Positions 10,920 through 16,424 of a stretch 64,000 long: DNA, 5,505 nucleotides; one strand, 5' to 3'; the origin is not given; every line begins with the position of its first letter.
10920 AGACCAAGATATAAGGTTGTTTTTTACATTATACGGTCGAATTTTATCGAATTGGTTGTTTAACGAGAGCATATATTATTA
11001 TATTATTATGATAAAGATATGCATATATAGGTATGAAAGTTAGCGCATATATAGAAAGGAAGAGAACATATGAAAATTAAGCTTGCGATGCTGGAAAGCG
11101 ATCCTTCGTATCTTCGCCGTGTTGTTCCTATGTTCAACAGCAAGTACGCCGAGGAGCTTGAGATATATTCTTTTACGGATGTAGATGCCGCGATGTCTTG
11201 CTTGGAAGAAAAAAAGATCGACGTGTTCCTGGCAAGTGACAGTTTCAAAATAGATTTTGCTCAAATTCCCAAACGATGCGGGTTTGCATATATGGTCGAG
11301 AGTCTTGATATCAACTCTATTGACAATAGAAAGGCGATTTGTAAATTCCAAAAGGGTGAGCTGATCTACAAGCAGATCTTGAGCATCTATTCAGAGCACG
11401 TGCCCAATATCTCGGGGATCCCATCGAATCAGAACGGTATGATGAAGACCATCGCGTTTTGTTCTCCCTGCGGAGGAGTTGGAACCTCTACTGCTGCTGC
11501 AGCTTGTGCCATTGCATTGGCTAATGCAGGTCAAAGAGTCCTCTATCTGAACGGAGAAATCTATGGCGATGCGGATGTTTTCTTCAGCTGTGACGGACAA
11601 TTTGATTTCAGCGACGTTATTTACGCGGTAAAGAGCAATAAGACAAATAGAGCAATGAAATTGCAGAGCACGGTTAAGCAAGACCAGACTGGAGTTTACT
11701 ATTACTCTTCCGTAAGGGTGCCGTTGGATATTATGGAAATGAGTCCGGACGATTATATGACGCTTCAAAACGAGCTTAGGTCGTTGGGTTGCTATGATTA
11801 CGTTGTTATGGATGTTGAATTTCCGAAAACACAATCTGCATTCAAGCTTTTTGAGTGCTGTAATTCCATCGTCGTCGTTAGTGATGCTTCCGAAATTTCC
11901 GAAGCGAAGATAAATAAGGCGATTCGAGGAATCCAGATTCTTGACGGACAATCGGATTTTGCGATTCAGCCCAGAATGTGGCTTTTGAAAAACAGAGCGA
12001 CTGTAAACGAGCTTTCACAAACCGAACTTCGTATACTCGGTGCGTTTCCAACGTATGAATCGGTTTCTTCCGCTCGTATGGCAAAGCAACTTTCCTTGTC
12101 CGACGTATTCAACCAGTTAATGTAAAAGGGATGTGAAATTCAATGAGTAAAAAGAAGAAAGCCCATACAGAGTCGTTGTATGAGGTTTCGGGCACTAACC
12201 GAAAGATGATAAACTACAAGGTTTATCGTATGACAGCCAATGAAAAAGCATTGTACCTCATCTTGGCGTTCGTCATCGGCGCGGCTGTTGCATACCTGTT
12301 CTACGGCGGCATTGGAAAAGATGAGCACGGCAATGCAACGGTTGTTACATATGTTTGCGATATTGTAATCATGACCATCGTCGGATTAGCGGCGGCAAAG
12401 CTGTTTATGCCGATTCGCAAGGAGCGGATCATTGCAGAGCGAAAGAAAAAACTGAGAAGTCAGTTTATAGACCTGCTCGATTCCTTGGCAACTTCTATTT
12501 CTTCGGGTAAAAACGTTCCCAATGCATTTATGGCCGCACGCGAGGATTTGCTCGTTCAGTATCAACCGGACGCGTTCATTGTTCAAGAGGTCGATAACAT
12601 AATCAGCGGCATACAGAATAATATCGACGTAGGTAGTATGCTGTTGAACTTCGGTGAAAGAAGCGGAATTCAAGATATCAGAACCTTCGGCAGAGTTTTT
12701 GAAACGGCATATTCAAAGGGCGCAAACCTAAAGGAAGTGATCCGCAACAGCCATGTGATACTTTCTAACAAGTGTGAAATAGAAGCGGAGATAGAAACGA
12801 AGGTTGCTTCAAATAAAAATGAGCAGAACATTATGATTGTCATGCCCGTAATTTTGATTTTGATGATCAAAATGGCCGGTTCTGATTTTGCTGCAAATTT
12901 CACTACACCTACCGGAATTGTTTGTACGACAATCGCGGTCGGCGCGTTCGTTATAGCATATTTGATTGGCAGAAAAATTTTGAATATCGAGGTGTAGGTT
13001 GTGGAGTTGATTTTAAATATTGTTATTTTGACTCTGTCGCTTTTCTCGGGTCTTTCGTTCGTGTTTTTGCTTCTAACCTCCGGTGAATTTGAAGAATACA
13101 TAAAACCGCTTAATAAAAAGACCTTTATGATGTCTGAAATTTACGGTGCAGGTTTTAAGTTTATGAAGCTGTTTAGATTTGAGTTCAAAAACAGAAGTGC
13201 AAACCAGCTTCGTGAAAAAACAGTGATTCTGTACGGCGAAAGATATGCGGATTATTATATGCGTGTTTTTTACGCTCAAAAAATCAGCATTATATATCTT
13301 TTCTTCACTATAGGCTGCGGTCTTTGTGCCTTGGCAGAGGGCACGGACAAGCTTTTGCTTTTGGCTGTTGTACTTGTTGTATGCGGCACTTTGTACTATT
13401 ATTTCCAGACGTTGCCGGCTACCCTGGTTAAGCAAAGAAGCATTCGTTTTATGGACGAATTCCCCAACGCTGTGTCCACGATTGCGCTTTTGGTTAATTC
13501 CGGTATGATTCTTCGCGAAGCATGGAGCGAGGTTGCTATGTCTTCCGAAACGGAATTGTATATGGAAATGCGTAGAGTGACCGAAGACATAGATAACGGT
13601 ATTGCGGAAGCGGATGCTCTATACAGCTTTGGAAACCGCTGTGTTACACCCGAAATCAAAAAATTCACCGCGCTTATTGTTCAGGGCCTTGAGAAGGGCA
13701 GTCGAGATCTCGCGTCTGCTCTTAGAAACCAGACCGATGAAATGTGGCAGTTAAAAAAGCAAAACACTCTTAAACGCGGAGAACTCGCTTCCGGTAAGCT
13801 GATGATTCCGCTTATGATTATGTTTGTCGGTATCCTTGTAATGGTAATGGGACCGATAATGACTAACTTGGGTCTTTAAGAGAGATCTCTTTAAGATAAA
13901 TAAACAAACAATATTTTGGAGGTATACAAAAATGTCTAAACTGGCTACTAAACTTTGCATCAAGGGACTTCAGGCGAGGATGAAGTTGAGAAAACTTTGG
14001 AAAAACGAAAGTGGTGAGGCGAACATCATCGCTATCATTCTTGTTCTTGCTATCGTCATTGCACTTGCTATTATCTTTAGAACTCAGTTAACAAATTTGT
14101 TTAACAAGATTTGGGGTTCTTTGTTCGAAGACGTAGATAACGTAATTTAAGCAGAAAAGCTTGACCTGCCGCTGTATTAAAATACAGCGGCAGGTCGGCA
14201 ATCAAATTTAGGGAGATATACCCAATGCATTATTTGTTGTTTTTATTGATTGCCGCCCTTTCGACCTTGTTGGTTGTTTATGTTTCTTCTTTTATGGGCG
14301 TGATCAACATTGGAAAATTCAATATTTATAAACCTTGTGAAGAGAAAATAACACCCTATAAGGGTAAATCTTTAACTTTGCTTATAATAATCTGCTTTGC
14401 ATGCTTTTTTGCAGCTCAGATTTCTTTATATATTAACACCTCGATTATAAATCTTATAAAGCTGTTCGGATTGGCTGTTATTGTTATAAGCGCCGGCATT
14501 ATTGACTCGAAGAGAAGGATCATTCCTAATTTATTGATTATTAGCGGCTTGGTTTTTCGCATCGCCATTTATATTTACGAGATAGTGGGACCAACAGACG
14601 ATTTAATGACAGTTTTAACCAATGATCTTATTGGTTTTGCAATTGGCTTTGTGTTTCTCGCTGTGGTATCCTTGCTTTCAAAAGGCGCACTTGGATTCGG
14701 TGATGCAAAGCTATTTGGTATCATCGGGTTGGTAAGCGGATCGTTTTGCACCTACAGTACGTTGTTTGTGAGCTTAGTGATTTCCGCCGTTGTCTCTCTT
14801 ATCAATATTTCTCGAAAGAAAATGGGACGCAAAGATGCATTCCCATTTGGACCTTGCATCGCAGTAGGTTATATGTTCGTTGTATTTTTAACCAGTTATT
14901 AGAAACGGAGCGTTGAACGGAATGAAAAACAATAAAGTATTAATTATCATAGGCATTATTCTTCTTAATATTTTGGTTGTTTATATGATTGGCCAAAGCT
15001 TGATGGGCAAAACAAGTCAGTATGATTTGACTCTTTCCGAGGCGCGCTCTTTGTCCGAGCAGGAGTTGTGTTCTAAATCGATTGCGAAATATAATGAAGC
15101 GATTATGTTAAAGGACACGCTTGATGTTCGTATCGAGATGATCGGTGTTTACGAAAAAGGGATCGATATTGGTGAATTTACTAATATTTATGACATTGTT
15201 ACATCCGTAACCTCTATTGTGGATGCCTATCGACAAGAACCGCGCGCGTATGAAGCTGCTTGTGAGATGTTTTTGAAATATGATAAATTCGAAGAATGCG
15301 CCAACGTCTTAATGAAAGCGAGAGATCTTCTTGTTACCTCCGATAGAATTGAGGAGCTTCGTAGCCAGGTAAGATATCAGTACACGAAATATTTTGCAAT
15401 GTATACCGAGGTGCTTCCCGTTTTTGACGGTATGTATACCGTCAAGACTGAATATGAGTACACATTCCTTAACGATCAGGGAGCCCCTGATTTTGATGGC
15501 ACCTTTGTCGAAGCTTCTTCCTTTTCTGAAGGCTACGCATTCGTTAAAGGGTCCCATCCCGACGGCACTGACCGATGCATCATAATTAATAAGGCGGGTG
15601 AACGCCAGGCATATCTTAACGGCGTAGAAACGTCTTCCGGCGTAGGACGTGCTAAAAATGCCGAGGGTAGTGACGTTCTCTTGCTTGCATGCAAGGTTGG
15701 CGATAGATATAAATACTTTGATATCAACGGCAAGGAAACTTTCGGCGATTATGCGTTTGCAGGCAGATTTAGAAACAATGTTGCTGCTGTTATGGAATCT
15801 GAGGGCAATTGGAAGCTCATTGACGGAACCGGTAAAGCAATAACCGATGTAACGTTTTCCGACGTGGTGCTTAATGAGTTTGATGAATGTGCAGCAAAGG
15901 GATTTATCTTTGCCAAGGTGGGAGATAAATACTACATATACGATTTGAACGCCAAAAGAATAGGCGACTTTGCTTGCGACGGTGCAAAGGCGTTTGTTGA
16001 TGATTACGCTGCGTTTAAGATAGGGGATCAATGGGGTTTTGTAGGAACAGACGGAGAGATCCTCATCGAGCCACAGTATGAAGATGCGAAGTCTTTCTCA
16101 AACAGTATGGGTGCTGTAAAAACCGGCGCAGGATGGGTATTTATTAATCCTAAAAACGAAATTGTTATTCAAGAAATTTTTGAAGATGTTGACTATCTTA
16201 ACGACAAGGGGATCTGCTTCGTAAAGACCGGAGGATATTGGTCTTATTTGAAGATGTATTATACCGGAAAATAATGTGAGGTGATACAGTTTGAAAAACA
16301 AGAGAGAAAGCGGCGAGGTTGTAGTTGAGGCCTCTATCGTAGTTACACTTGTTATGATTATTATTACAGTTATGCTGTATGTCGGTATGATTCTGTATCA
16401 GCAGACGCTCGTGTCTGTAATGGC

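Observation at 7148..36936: A complete Tad/Flp pilus module and a minimal T7SSb-like module fused into one co-directional supercluster headed by a kinase/phosphatase pair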

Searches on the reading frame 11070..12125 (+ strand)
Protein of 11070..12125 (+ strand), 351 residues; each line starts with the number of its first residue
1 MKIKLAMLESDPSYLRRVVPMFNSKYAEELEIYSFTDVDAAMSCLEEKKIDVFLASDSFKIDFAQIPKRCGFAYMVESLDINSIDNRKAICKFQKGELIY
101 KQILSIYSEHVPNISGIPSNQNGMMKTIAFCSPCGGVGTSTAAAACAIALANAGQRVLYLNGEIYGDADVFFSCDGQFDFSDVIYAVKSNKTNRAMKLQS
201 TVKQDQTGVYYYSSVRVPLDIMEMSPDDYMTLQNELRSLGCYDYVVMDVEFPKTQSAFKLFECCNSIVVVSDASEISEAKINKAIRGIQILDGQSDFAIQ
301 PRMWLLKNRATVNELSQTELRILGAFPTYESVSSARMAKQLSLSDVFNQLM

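Call 3: search_protein_families(library=pfam, proteins=[window:11070-12125:+], max_evalue=0.01)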
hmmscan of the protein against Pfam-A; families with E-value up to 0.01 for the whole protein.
window:11070-12125:+ (351 aa): 6 families
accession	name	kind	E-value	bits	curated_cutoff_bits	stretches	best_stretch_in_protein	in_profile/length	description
PF21194.3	TadZ-like_ARD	-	3.5e-46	156.5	27.4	1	1-108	1-108/108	TadZ-like, receiver domain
PF13614.12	AAA_31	-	2.9e-07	31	27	1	125-289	1-165/177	AAA domain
PF10609.15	ParA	-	2.3e-05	24.4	27.1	1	126-203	4-83/246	NUBPL iron-transfer P-loop NTPase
PF06564.18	CBP_BcsQ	-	0.0012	18.9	21.3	1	125-174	1-50/234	Cellulose biosynthesis protein BcsQ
PF01656.29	CbiA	-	0.0083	16.5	25.4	0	128-159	1-32/125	CobQ/CobB/MinD/ParA nucleotide binding domain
PF02374.21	ArsA_ATPase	-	0.0089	15.7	24.3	0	129-160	4-35/305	Anion-transporting ATPase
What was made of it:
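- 11070..12125 (+): TadZ (atypical receiver domain plus ParA-like ATPase). TadZ-like_ARD, 156 bits; AAA_31 (call 3).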

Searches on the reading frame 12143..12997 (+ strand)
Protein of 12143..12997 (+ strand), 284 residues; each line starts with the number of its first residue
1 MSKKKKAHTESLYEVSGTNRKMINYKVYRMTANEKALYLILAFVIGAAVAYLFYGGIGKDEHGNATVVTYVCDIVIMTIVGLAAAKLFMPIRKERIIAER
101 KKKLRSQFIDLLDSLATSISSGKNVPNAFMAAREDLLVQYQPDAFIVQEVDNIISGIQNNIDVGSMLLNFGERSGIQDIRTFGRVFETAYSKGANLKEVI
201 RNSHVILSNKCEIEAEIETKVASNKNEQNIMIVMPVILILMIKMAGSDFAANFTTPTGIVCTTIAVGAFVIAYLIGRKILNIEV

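Call 3: search_protein_families(library=pfam, proteins=[window:12143-12997:+], max_evalue=0.01)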
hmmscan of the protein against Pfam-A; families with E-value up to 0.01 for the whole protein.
window:12143-12997:+ (284 aa): 1 family
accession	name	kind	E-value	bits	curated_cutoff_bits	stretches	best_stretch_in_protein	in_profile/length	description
PF00482.28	T2SSF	-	0.00011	22.6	25.2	1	112-242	2-123/125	Type II secretion system (T2SS), protein F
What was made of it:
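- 12143..12997 (+): TadB platform protein. T2SSF at 22.6 bits, just under the cut-off (call 3).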

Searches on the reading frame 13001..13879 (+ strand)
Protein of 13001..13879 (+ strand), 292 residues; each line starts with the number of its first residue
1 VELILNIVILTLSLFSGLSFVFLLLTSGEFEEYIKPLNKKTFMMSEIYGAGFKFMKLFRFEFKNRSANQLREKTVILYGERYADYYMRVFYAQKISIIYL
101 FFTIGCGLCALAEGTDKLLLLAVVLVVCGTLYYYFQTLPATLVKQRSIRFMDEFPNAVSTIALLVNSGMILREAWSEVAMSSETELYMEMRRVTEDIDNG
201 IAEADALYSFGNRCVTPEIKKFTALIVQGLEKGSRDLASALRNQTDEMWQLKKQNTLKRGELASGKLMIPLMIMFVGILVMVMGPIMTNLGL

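Call 3: search_protein_families(library=pfam, proteins=[window:13001-13879:+], max_evalue=0.01)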
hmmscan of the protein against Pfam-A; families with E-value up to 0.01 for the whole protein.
window:13001-13879:+ (292 aa): 1 family
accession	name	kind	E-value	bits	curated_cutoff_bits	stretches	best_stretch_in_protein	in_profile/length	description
PF00482.28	T2SSF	-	1.6e-11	44.7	25.2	1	159-284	3-124/125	Type II secretion system (T2SS), protein F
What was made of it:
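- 13001..13879 (+): TadC platform protein. T2SSF, 44.7 bits (call 3).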

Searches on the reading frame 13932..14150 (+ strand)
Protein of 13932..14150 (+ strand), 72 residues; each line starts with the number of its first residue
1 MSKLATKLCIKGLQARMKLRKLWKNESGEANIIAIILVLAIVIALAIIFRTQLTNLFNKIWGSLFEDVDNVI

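Call 3: search_protein_families(library=pfam, proteins=[window:13932-14150:+], max_evalue=0.01)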
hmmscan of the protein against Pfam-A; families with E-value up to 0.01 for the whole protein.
window:13932-14150:+ (72 aa): 1 family
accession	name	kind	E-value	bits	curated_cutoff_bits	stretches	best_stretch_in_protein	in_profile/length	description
PF16982.10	Flp1_like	-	1.9e-15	56.4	33.5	1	21-67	1-46/49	Putative Flagellin, Flp1-like, domain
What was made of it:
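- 13932..14150 (+): Flp-type major pilin. Flp1_like, 56 bits (call 3).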

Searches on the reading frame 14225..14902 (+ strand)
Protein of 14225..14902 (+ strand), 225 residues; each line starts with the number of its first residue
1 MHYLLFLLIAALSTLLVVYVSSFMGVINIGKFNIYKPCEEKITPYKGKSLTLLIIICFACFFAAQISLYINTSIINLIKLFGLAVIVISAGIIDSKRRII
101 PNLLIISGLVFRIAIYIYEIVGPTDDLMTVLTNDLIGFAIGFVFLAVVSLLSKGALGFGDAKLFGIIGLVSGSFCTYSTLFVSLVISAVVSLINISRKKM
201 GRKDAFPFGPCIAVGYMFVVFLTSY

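Call 3: search_protein_families(library=pfam, proteins=[window:14225-14902:+], max_evalue=0.01)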
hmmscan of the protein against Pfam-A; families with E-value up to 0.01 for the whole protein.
window:14225-14902:+ (225 aa): 1 family
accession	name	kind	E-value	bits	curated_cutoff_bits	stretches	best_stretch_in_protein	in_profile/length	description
PF01478.23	Peptidase_A24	-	1.2e-11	45.5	26.5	1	83-191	3-103/104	Type IV leader peptidase family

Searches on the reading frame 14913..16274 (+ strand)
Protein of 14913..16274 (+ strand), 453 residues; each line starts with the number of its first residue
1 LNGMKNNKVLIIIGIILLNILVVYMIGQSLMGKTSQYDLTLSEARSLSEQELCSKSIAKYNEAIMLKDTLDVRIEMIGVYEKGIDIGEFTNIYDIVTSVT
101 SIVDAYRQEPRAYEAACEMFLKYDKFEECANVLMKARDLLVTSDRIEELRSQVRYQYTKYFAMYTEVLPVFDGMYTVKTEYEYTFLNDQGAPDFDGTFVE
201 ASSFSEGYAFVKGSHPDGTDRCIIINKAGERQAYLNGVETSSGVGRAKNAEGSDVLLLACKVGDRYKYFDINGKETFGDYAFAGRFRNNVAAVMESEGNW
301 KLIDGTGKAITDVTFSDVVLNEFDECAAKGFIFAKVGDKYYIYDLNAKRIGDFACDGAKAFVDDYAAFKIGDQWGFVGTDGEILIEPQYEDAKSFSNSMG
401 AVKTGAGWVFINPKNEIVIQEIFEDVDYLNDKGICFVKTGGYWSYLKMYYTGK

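Call 3: search_protein_families(library=pfam, proteins=[window:14913-16274:+], max_evalue=0.01)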
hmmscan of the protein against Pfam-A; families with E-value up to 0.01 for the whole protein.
window:14913-16274:+ (453 aa): 1 family
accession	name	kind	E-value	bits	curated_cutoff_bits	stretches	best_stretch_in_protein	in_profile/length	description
PF14903.11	WG_beta_rep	-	1.1e-19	70.6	25.6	2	374-408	1-35/35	WG containing repeat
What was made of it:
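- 14913..16274 (+): WG-repeat protein with an N-terminal TM. A conserved member of the Clostridial Tad locus. WG_beta_rep (call 3).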
